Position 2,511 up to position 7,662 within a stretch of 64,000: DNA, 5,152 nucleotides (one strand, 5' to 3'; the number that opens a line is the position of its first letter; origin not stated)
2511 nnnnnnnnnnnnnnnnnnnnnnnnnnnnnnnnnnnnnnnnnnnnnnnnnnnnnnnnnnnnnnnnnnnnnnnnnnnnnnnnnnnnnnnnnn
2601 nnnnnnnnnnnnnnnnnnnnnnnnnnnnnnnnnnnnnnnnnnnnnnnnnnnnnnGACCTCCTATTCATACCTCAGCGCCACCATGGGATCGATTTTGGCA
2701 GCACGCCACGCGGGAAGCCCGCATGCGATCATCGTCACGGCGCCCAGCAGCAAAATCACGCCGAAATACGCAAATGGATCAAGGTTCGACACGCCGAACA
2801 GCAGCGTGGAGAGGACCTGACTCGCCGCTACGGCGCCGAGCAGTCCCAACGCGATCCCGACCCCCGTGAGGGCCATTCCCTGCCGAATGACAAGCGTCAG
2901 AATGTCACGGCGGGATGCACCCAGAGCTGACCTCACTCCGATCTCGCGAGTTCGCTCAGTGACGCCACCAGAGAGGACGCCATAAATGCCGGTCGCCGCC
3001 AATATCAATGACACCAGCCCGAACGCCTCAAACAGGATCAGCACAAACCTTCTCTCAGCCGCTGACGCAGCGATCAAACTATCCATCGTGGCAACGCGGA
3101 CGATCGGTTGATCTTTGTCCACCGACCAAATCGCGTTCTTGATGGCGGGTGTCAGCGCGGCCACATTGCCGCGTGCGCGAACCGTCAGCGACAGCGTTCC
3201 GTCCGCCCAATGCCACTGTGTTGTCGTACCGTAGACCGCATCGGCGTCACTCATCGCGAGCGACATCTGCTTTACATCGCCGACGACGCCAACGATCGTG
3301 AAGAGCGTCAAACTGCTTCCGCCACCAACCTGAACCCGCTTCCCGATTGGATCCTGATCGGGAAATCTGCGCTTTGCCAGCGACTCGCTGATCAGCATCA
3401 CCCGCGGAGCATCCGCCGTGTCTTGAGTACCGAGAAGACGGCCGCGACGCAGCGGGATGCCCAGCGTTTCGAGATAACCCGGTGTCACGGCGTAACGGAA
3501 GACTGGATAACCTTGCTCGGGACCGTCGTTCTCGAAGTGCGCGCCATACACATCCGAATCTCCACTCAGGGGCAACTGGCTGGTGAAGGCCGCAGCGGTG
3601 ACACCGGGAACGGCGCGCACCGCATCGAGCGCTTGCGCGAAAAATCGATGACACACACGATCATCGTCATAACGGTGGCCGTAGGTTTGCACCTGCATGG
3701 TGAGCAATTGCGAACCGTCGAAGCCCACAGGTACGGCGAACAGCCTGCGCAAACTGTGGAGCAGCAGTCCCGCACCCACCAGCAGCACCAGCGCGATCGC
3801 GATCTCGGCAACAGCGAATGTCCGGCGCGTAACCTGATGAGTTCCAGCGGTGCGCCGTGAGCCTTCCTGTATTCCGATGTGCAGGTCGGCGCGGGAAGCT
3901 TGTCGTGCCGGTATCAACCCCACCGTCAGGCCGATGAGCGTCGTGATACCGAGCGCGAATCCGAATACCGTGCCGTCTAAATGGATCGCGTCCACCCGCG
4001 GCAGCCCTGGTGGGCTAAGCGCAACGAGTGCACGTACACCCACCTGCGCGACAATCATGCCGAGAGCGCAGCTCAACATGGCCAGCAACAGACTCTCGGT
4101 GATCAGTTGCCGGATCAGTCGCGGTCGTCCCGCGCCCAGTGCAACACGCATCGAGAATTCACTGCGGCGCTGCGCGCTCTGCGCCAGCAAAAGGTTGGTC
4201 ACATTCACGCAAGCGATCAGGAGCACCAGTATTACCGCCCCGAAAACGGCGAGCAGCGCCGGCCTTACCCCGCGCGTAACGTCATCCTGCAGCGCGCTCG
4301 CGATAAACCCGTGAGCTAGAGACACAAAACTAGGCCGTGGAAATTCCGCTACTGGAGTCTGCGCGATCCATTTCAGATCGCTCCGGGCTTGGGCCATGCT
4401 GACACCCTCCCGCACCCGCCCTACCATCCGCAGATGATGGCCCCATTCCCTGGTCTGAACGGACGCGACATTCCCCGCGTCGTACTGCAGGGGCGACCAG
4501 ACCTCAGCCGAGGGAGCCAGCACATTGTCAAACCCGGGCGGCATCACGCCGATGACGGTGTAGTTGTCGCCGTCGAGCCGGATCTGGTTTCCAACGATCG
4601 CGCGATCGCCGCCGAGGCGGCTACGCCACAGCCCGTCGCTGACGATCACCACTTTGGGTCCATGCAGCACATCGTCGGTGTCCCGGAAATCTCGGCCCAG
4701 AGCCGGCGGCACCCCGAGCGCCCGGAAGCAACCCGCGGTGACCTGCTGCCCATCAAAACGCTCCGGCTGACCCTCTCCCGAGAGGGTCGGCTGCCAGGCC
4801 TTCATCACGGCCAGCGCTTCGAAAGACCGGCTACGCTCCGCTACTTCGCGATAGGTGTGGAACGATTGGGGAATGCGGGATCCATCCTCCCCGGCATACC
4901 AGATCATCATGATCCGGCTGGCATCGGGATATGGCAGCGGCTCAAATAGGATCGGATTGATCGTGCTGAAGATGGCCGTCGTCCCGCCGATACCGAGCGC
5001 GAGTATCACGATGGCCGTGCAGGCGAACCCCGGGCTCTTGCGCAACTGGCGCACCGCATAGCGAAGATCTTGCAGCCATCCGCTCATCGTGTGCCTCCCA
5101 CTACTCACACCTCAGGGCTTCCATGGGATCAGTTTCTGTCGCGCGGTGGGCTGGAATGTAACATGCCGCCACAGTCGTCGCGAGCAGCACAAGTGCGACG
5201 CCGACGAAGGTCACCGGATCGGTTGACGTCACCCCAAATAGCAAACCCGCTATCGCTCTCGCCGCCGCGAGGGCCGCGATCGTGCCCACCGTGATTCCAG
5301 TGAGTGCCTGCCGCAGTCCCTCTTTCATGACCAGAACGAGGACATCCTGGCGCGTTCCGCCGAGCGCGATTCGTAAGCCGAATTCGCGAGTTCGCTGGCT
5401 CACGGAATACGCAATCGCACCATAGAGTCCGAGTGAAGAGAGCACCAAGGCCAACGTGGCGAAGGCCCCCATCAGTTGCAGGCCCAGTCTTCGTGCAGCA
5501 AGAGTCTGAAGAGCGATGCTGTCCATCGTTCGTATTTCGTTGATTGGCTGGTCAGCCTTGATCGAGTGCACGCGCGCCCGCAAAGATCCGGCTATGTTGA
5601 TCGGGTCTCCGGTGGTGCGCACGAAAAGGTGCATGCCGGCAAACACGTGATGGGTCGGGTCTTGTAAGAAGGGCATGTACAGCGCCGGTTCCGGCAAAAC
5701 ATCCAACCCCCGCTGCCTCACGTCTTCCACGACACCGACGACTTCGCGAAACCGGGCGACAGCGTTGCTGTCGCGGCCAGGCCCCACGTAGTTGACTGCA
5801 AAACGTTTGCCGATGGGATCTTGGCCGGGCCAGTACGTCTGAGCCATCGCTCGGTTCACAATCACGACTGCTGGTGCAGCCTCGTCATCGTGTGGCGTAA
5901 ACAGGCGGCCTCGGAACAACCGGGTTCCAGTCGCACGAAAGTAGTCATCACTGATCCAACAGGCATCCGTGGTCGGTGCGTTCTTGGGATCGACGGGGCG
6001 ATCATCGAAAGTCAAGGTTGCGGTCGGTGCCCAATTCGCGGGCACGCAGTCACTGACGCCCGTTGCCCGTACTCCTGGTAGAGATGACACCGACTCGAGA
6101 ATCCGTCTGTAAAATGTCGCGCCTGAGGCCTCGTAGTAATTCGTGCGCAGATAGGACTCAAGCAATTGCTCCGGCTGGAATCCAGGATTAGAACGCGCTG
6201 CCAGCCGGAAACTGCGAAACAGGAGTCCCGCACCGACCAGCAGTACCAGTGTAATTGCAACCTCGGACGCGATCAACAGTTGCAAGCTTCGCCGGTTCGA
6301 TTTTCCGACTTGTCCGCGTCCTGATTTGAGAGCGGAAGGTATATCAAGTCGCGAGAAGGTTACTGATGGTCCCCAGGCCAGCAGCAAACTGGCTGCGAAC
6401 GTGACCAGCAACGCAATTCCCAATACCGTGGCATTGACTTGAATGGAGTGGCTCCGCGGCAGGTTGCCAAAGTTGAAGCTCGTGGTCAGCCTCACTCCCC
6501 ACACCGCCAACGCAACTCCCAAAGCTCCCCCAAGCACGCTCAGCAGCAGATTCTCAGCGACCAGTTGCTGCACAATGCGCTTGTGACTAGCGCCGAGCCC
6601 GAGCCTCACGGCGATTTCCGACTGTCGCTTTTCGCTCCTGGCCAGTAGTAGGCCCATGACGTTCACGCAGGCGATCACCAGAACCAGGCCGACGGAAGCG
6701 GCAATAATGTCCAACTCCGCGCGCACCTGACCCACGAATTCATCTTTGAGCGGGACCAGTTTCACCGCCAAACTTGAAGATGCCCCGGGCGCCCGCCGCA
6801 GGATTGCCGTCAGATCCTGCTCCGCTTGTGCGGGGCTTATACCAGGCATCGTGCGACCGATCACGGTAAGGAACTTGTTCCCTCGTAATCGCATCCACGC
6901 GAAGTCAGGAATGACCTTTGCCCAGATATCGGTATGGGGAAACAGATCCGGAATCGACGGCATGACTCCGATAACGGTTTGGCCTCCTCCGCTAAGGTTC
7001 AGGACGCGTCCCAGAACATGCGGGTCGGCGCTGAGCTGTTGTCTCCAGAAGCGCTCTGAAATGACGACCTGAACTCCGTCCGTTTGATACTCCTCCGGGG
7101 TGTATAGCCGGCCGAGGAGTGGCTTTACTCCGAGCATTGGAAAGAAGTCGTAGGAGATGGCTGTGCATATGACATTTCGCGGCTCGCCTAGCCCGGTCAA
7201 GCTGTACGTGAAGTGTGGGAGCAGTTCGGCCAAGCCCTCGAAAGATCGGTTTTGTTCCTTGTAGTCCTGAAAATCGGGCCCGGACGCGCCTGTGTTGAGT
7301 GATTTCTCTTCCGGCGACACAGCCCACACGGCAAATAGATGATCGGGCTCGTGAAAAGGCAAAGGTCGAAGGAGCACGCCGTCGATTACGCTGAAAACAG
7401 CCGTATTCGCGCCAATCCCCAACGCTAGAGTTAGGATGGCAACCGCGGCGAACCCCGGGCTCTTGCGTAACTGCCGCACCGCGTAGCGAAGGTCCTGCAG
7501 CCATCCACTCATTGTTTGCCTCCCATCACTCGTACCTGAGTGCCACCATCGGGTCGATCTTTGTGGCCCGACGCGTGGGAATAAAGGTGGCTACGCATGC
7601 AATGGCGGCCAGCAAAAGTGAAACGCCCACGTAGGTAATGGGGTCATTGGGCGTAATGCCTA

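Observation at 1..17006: Seven tandem 'orphan' ADOP permeases that are not orphan: one adaptor, one ATPase, at least seven double-FtsX permeases in a single operon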

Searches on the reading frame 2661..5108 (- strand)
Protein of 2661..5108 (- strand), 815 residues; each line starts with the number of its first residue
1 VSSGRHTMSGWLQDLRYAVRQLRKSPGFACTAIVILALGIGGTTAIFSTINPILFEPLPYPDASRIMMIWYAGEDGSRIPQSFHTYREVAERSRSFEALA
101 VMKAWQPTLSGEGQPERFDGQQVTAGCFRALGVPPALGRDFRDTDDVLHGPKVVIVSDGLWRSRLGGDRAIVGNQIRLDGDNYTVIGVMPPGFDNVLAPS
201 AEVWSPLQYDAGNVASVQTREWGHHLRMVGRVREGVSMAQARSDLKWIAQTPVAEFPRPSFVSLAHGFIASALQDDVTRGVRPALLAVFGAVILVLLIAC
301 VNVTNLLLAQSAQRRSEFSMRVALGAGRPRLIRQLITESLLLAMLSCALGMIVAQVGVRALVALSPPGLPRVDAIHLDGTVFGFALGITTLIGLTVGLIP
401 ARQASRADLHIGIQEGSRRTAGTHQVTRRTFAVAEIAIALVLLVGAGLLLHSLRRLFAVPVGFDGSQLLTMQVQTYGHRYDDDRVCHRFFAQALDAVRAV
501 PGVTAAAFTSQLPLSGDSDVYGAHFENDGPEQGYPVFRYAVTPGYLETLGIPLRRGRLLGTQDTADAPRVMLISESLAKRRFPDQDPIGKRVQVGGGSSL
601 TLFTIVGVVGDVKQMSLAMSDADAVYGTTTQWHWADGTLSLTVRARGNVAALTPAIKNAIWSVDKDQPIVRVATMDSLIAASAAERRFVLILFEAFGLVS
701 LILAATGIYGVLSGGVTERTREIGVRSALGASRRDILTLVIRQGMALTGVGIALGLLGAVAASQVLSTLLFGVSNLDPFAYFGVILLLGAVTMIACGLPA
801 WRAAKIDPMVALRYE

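Call 4: search_protein_families(library=pfam, proteins=[window:2661-5108:-])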
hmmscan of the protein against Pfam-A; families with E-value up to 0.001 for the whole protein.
window:2661-5108:- (815 aa): 2 families
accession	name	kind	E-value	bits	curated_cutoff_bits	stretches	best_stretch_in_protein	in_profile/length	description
PF12704.14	MacB_PCD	-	1.8e-40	139.9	27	2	32-245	4-204/207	MacB-like periplasmic core domain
PF02687.27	FtsX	-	4.7e-26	91.6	25.5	2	695-808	2-120/120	FtsX-like permease C-terminal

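Call 5: search_protein_families(library=ncbifam, proteins=[window:2661-5108:-])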
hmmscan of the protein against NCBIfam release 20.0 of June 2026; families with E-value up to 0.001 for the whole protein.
window:2661-5108:- (815 aa): 5 families
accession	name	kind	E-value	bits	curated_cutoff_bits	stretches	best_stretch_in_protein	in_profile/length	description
TIGR03434.1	ADOP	subfamily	6.6e-265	881.1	622.3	1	12-815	2-803/803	ADOP family duplicated permease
NF007826.0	PRK10535.1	equivalog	1.6e-25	89.5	966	2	541-813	372-646/648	macrolide ABC transporter ATP-binding protein/permease MacB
NF038008.1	ABC_perm_DarB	equivalog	2.8e-08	32.2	700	1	273-365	260-349/777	darobactin export ABC transporter permease subunit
NF008076.0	PRK10814.1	exception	3.8e-05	22.9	473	1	698-815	270-399/399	lipoprotein-releasing ABC transporter permease subunit LolC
TIGR02212.1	lolCE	equivalog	0.00012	21.1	362.45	1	702-815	278-411/411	lipoprotein-releasing ABC transporter permease subunit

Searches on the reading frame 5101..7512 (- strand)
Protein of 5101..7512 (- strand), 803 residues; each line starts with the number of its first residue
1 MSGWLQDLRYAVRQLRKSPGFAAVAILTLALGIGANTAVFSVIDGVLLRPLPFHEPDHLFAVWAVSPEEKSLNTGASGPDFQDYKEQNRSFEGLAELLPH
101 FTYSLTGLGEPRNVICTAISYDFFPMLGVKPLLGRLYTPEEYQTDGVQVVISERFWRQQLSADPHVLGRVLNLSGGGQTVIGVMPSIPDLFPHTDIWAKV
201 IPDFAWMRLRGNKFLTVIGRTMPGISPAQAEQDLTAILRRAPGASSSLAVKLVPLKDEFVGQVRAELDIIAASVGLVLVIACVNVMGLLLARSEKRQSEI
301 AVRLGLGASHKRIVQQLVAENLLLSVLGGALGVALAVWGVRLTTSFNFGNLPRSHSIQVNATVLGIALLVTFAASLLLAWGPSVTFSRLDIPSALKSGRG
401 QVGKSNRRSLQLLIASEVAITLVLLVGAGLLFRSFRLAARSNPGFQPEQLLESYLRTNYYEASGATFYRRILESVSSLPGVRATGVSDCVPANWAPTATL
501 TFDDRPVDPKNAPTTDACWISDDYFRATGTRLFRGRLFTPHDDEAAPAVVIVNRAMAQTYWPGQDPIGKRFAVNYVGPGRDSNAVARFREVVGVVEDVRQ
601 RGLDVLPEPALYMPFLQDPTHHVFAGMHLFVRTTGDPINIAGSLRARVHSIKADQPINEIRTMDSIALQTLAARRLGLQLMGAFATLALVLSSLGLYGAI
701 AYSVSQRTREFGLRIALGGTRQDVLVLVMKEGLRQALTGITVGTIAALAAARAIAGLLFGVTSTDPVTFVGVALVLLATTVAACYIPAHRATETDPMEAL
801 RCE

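Call 4: search_protein_families(library=pfam, proteins=[window:5101-7512:-])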
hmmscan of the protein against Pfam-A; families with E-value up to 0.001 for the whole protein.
window:5101-7512:- (803 aa): 2 families
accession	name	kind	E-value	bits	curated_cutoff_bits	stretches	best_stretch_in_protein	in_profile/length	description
PF12704.14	MacB_PCD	-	4.5e-30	105.9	27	2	23-236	2-206/207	MacB-like periplasmic core domain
PF02687.27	FtsX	-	1.3e-23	83.7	25.5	2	683-795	2-119/120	FtsX-like permease C-terminal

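Call 5: search_protein_families(library=ncbifam, proteins=[window:5101-7512:-])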
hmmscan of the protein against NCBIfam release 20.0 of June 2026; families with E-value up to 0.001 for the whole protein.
window:5101-7512:- (803 aa): 5 families
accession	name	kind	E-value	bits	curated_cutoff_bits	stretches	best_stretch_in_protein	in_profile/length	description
TIGR03434.1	ADOP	subfamily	3.1e-252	839.2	622.3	1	5-803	2-803/803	ADOP family duplicated permease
NF007826.0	PRK10535.1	equivalog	1.3e-27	96.4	966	2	117-394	370-644/648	macrolide ABC transporter ATP-binding protein/permease MacB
TIGR02212.1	lolCE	equivalog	1.4e-05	24.3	362.45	1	258-338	257-337/411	lipoprotein-releasing ABC transporter permease subunit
NF038008.1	ABC_perm_DarB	equivalog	4.4e-05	21.6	700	1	265-383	271-387/777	darobactin export ABC transporter permease subunit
NF008357.0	PRK11146.1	exception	0.00018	20.5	439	1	274-342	276-345/414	lipoprotein-releasing ABC transporter permease subunit LolE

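Call 26: find_encoding_contigs(protein=window:5101-7512:-, flank=10000, max_places=6)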
Protein window:5101-7512:- (803 aa): no gene with exactly this product is on record in the collection.
